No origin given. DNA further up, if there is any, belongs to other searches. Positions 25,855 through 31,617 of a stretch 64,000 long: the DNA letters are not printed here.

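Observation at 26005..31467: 1820-aa giant: a PD-(D/E)xK-like motif (~aa 1135) followed by a HerA/FtsK-type ATPase in one polypeptide, with ~1100 unassigned N-terminal residues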

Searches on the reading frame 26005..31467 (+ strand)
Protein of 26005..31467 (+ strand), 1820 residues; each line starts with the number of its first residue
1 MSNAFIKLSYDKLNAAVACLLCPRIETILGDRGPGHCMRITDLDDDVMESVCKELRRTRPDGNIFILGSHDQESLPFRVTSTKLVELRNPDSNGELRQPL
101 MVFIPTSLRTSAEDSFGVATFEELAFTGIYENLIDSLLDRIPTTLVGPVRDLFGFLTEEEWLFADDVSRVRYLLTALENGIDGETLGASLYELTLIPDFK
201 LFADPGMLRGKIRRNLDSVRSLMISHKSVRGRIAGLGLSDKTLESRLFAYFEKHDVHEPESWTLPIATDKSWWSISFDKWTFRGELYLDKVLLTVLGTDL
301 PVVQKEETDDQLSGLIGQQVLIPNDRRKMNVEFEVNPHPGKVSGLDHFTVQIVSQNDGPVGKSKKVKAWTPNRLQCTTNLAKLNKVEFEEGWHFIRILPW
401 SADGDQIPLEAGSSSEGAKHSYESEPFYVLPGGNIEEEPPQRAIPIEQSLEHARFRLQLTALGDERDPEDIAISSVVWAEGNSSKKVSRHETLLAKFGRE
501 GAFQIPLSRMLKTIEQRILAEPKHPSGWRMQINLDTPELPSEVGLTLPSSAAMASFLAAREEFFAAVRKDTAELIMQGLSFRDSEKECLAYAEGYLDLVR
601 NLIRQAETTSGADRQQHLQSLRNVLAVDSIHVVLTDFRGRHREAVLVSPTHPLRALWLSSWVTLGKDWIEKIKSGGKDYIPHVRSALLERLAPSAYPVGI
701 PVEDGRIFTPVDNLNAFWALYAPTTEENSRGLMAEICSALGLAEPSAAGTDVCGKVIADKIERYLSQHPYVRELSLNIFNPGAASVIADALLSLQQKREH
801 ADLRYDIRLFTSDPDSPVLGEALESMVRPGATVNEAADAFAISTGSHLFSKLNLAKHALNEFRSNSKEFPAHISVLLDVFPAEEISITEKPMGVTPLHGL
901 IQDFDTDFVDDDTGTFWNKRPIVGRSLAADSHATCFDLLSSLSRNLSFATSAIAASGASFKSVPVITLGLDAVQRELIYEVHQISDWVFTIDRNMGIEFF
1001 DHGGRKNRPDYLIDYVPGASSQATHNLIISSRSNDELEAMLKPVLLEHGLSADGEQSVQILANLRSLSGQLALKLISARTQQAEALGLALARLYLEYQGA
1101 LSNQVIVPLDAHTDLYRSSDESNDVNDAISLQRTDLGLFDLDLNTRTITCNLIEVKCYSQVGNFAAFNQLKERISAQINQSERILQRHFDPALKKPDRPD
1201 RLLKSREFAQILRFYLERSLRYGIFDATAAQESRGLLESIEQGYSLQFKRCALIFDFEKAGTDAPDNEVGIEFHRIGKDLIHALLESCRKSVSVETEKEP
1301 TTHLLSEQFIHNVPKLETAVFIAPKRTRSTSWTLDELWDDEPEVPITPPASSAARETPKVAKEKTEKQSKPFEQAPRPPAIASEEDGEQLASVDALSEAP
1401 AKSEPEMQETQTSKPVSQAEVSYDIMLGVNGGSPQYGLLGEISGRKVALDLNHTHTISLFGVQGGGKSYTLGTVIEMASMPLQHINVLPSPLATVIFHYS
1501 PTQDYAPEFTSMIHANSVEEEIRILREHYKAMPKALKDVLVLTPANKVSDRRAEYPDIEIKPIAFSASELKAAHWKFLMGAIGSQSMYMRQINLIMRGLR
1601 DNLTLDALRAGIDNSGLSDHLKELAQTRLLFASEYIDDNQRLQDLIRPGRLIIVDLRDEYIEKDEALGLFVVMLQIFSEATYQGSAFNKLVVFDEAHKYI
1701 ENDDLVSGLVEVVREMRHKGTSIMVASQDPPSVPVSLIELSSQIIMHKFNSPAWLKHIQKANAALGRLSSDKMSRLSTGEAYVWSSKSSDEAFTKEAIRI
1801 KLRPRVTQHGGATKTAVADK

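Call 5: search_protein_families(library=pfam, proteins=[window:26005-31467:+], max_evalue=0.01)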
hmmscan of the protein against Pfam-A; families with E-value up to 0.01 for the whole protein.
window:26005-31467:+ (1820 aa): 0 families

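Call 6: search_protein_families(library=padloc, proteins=[window:26005-31467:+], max_evalue=0.01)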
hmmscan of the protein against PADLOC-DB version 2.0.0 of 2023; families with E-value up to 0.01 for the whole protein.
window:26005-31467:+ (1820 aa): 11 families
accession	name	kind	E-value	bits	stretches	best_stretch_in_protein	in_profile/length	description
PDLC04140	mad8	-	5e-40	135.9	1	1440-1817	13-314/314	mads_8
PDLC04106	HerA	-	4.4e-07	26.8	1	1689-1786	512-618/667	-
PDLC02682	DndH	-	9.2e-07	24.5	1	897-1081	842-1015/1686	DndH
PDLC02806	SspH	-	2e-06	23.5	1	755-1096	772-1104/1766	SspH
PDLC02679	DndH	-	6.6e-06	21.8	1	948-1083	897-1031/1711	DndH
PDLC02188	HerA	-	2.1e-05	21.5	1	1689-1783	429-529/578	-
PDLC04102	HerA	-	3.5e-05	20.3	1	1690-1783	507-606/654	-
PDLC02684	DndH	-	0.00011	17.8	0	954-1082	920-1045/1715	DndH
PDLC04105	HerA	-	0.00037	17.2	1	1690-1783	421-522/576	-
PDLC02681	DndH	-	0.003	13.1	1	957-1081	838-960/1631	DndH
PDLC04103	HerA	-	0.0041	13.5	0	1690-1786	443-546/579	-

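Call 15: find_homologous_proteins(query=window:26005-31464:+, max_evalue=0.00001)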
Query window:26005-31464:+ (1820 aa): 1192 proteins with E <= 0.00001 among 8000 candidates; the best 120 are listed.
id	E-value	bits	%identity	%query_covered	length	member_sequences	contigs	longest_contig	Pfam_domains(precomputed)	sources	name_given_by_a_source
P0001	0.0e+0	4118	100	100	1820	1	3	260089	-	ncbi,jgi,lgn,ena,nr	ncbi:MAG TPA: ATP-binding protein [bacterium]|nr:ATP-binding protein [bacterium]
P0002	0.0e+0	3691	89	100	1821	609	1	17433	-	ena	-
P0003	0.0e+0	3656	88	100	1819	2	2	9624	-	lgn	-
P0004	0.0e+0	3652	88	100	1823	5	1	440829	-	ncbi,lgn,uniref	ncbi:hypothetical protein ACFWXM_16945 [Achromobacter xylosoxidans]|uniref:methylation-associated de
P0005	0.0e+0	3649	88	100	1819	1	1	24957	-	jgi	-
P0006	0.0e+0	3639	88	100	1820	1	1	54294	-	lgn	-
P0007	0.0e+0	3632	88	100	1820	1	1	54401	-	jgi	jgi:DNA phosphorothioation-dependent restriction protein DptH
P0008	0.0e+0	3631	88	100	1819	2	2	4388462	-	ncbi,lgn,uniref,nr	ncbi:ATP-binding protein [Desulfovibrio sulfodismutans]|uniref:ATP-binding protein n=1 Tax=Desulfolu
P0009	0.0e+0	3627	88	100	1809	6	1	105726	-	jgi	-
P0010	0.0e+0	3624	88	100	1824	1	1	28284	-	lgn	-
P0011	0.0e+0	3623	88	100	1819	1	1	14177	-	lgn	-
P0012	0.0e+0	3619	87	100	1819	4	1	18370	-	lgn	-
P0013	0.0e+0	3616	87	100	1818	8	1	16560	-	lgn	-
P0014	0.0e+0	3613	88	100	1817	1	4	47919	-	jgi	jgi:hypothetical protein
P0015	0.0e+0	3610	87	100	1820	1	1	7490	-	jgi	-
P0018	0.0e+0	3601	87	100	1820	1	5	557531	-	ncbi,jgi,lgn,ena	jgi:hypothetical protein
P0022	0.0e+0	3596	88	100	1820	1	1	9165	-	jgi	jgi:DNA phosphorothioation-dependent restriction protein DptH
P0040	0.0e+0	3568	86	100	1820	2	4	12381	-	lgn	-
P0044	0.0e+0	3565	86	100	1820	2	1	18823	-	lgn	-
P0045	0.0e+0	3564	86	100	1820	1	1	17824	-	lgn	-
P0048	0.0e+0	3557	86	100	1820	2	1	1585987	-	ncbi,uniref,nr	ncbi:hypothetical protein LQ564_00170 [Massilia sp. G4R7]|uniref:ATP-binding protein n=1 Tax=Massili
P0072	0.0e+0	3504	85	100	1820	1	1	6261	-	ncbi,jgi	jgi:DNA phosphorothioation-dependent restriction protein DptH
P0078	0.0e+0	3495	85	100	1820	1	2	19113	-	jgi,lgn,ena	-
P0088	0.0e+0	3475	84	100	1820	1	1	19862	-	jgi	jgi:DNA phosphorothioation-dependent restriction protein DptH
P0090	0.0e+0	3468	84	100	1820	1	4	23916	-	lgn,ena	-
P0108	0.0e+0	3415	82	100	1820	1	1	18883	-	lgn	-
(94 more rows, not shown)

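Call 16: search_solved_structures(query=window:26005-31464:+, max_evalue=1, show_alignments=3)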
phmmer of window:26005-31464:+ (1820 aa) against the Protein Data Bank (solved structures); distinct sequences matched with E-value up to 1: 9.
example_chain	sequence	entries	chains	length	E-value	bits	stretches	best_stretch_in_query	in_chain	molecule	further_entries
8wet_A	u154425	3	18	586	0.00023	21.6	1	1649-1786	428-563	TdpA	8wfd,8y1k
8yho_A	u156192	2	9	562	0.014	15.7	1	1690-1784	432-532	DUF87 domain-containing protein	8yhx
5req_A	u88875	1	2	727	0.03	14.6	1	425-539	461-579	PROTEIN (METHYLMALONYL-COA MUTASE ALPHA-SUBUNIT)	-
1e1c_A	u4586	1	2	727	0.03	14.6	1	425-539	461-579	METHYLMALONYL-COA MUTASE ALPHA CHAIN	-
1req_A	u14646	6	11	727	0.03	14.6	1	425-539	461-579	METHYLMALONYL-COA MUTASE | PROTEIN (METHYLMALONYL-COA MUTASE)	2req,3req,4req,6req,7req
4d2i_A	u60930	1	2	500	0.058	13.6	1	1677-1783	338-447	HERA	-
8wiv_A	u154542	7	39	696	0.095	12.9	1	1688-1783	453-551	Helicase HerA central domain-containing protein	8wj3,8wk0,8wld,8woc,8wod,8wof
11kk_A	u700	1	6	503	0.16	12.2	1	1669-1782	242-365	HerA like helicase YjgR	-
6hs3_A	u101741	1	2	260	0.55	10.4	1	1445-1527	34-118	ABC transporter family protein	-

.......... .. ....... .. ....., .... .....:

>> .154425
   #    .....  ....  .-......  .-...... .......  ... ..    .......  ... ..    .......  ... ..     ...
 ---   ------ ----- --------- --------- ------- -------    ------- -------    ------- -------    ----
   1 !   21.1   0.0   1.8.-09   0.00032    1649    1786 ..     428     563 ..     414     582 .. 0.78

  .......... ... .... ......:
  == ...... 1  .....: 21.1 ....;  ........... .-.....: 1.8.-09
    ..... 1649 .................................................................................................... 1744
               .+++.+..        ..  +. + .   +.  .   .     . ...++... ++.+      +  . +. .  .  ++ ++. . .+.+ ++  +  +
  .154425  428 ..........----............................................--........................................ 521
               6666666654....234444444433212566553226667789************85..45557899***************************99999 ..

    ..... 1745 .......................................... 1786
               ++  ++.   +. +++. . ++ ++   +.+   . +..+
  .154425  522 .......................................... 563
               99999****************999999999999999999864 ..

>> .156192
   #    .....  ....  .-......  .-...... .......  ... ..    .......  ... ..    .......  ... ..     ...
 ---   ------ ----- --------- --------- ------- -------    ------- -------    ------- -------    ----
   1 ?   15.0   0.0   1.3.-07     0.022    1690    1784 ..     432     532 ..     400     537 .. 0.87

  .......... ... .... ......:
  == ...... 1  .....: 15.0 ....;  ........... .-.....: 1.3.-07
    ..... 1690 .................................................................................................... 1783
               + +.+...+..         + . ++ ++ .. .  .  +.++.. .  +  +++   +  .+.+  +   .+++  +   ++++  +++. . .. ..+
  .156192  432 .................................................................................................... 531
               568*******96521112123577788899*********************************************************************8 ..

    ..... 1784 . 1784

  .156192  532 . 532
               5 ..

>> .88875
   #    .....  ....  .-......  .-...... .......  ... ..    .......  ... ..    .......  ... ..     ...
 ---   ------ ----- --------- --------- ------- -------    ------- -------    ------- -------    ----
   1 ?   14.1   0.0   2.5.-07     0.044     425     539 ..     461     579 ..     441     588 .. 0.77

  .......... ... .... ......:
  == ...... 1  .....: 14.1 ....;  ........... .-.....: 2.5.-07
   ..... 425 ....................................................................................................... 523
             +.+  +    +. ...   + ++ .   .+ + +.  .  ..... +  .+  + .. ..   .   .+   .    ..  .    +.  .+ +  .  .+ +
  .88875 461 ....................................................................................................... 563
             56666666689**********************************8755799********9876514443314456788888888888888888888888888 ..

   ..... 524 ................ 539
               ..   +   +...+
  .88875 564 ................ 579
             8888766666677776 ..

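Call 17: search_protein_families(library=ncbifam, proteins=[window:26005-31467:+], max_evalue=0.001)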
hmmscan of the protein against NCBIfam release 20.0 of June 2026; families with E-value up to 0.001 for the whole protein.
window:26005-31467:+ (1820 aa): 3 families
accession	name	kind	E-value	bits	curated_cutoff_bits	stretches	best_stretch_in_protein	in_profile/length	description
NF047742.1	antiphage_MADS8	equivalog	2.8e-69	233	175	1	35-238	1-200/200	methylation-associated defense system ATP-binding protein MAD8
NF053655.1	CedD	equivalog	4.5e-05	22.3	600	1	1668-1784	401-513/527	DNA-translocating ATPase CedD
NF042944.1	HerA_antiphage_2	equivalog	0.00039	19.3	850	0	1690-1783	430-529/576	anti-phage-associated helicase HerA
